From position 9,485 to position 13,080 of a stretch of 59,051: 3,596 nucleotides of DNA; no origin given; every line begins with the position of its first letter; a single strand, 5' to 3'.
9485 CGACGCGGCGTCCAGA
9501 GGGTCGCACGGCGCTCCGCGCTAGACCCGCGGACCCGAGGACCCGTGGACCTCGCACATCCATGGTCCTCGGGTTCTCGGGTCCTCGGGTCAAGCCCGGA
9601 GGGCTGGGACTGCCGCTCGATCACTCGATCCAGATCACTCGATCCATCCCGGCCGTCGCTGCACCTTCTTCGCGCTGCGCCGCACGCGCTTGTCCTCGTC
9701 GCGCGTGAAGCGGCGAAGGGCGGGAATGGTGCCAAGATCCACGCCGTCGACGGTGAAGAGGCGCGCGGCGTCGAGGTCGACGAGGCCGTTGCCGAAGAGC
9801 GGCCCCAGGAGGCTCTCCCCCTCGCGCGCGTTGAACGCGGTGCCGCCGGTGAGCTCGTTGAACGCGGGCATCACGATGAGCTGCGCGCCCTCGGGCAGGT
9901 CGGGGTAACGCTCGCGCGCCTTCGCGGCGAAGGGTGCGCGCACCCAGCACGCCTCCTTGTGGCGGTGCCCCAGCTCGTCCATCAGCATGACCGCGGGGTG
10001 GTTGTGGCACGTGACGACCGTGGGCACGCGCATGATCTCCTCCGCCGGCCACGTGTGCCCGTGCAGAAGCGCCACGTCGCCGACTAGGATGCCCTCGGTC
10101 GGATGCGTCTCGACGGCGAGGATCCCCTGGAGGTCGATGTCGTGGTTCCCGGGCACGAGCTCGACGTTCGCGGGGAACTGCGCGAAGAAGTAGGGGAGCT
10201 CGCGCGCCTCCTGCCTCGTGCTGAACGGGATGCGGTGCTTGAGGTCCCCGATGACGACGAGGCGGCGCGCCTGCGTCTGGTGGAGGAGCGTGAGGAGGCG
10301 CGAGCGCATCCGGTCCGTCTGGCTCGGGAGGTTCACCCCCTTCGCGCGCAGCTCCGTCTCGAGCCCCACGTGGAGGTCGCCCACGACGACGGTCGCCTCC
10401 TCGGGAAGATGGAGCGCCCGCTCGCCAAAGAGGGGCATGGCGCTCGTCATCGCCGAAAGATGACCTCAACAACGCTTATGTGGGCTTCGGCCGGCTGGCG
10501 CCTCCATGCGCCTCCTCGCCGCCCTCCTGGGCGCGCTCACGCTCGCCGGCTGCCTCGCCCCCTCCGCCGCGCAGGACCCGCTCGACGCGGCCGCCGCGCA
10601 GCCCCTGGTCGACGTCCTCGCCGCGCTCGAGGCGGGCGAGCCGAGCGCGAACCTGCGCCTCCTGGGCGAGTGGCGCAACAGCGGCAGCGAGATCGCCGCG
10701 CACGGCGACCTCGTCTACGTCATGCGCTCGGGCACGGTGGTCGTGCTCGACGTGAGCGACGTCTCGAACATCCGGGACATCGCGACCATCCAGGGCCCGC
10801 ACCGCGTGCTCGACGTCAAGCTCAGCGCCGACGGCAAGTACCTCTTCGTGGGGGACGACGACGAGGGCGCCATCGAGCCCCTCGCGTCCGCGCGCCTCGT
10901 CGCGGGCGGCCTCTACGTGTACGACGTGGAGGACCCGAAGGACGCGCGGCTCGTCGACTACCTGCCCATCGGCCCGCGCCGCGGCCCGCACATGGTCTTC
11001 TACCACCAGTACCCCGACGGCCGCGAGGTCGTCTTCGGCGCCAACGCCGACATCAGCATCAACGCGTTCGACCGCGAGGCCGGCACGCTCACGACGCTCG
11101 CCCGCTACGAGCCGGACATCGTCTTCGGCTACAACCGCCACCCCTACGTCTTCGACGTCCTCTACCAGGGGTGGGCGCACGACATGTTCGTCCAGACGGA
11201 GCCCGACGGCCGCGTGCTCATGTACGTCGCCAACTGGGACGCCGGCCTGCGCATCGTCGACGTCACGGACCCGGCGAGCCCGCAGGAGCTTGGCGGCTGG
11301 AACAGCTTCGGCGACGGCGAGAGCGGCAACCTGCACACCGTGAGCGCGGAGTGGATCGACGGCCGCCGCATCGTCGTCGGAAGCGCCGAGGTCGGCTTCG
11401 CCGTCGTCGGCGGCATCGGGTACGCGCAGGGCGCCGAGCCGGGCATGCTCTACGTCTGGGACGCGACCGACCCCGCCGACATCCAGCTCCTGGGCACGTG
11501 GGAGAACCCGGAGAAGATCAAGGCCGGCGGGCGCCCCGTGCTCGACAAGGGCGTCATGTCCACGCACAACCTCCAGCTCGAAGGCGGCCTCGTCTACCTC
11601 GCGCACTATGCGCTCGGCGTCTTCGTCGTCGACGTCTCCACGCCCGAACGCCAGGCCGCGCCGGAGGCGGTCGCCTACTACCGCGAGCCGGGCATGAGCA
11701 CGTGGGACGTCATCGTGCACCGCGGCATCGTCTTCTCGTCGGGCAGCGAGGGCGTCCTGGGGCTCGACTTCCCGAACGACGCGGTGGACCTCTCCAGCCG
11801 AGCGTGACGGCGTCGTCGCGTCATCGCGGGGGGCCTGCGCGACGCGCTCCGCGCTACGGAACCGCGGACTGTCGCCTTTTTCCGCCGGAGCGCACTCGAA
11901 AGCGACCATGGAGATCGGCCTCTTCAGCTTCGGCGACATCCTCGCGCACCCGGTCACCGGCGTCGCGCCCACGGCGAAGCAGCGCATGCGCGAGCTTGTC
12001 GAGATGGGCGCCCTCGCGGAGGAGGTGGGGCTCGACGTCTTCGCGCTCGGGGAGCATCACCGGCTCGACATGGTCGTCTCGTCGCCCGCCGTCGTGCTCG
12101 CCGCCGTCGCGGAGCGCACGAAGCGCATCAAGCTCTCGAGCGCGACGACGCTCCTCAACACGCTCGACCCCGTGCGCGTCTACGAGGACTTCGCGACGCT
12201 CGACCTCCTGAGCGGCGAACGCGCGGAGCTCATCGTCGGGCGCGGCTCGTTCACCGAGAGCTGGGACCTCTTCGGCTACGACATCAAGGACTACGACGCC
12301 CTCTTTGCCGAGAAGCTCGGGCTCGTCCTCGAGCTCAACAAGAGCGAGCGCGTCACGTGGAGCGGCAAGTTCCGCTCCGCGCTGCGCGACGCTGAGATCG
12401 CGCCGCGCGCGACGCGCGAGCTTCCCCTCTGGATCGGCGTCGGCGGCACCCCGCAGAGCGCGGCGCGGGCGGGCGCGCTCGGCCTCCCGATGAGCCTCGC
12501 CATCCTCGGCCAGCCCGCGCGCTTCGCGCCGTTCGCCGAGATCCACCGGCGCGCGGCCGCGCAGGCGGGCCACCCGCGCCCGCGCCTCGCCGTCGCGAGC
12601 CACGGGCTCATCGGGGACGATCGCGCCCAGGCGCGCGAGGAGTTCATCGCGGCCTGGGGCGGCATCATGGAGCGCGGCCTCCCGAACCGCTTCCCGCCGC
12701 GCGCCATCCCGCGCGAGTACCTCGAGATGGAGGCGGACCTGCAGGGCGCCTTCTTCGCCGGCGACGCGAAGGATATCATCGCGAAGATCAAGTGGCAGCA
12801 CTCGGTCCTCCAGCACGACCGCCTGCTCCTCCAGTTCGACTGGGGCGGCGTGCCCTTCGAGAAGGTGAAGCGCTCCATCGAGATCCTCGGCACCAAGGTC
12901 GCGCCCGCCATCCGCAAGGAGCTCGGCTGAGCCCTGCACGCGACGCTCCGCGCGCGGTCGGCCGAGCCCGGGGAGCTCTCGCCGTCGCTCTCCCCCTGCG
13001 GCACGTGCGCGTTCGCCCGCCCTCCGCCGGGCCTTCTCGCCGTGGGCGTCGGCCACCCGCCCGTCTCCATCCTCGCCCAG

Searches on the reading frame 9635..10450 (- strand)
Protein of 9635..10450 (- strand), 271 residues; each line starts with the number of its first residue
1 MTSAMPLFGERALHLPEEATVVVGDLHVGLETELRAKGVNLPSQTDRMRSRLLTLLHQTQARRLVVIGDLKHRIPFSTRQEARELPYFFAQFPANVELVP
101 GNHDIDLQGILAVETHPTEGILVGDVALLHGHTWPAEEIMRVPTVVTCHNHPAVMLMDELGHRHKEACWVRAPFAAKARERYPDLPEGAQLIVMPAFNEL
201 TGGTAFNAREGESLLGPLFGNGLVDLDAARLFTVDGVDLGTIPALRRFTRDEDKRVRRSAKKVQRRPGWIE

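Call 9: search_protein_families(library=pfam, proteins=[window:9635-10450:-], max_evalue=0.001)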
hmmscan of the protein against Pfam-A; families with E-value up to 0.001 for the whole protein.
window:9635-10450:- (271 aa): 1 family
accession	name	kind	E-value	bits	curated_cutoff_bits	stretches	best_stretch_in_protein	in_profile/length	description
PF00149.33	Metallophos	-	1.3e-06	29.5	21.5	1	21-132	4-116/191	Calcineurin-like phosphoesterase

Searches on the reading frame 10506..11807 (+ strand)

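Call 9: search_protein_families(library=pfam, proteins=[window:10506-11807:+], max_evalue=0.001)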
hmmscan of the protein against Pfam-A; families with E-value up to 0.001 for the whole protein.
window:10506-11807:+ (433 aa): 1 family
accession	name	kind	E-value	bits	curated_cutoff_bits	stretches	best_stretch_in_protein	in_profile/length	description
PF08309.17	LVIVD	-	6.8e-13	48.2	20.2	1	240-263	15-38/42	LVIVD repeat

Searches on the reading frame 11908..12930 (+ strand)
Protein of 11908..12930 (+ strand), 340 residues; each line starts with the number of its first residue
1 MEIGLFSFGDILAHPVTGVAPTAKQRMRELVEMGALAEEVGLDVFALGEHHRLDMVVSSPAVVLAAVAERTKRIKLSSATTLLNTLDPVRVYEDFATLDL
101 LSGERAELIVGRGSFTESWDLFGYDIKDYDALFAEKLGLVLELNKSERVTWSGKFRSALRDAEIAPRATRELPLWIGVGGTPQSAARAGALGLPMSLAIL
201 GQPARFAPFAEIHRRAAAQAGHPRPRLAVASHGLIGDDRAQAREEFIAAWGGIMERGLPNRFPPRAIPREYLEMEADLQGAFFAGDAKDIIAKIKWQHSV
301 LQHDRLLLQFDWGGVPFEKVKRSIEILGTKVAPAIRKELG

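Call 9: search_protein_families(library=pfam, proteins=[window:11908-12930:+], max_evalue=0.001)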
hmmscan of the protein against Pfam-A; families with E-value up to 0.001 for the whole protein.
window:11908-12930:+ (340 aa): 1 family
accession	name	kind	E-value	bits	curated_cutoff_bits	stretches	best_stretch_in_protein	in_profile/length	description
PF00296.26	Bac_luciferase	-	2.9e-55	188.3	27.9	1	1-262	1-250/314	Luciferase-like monooxygenase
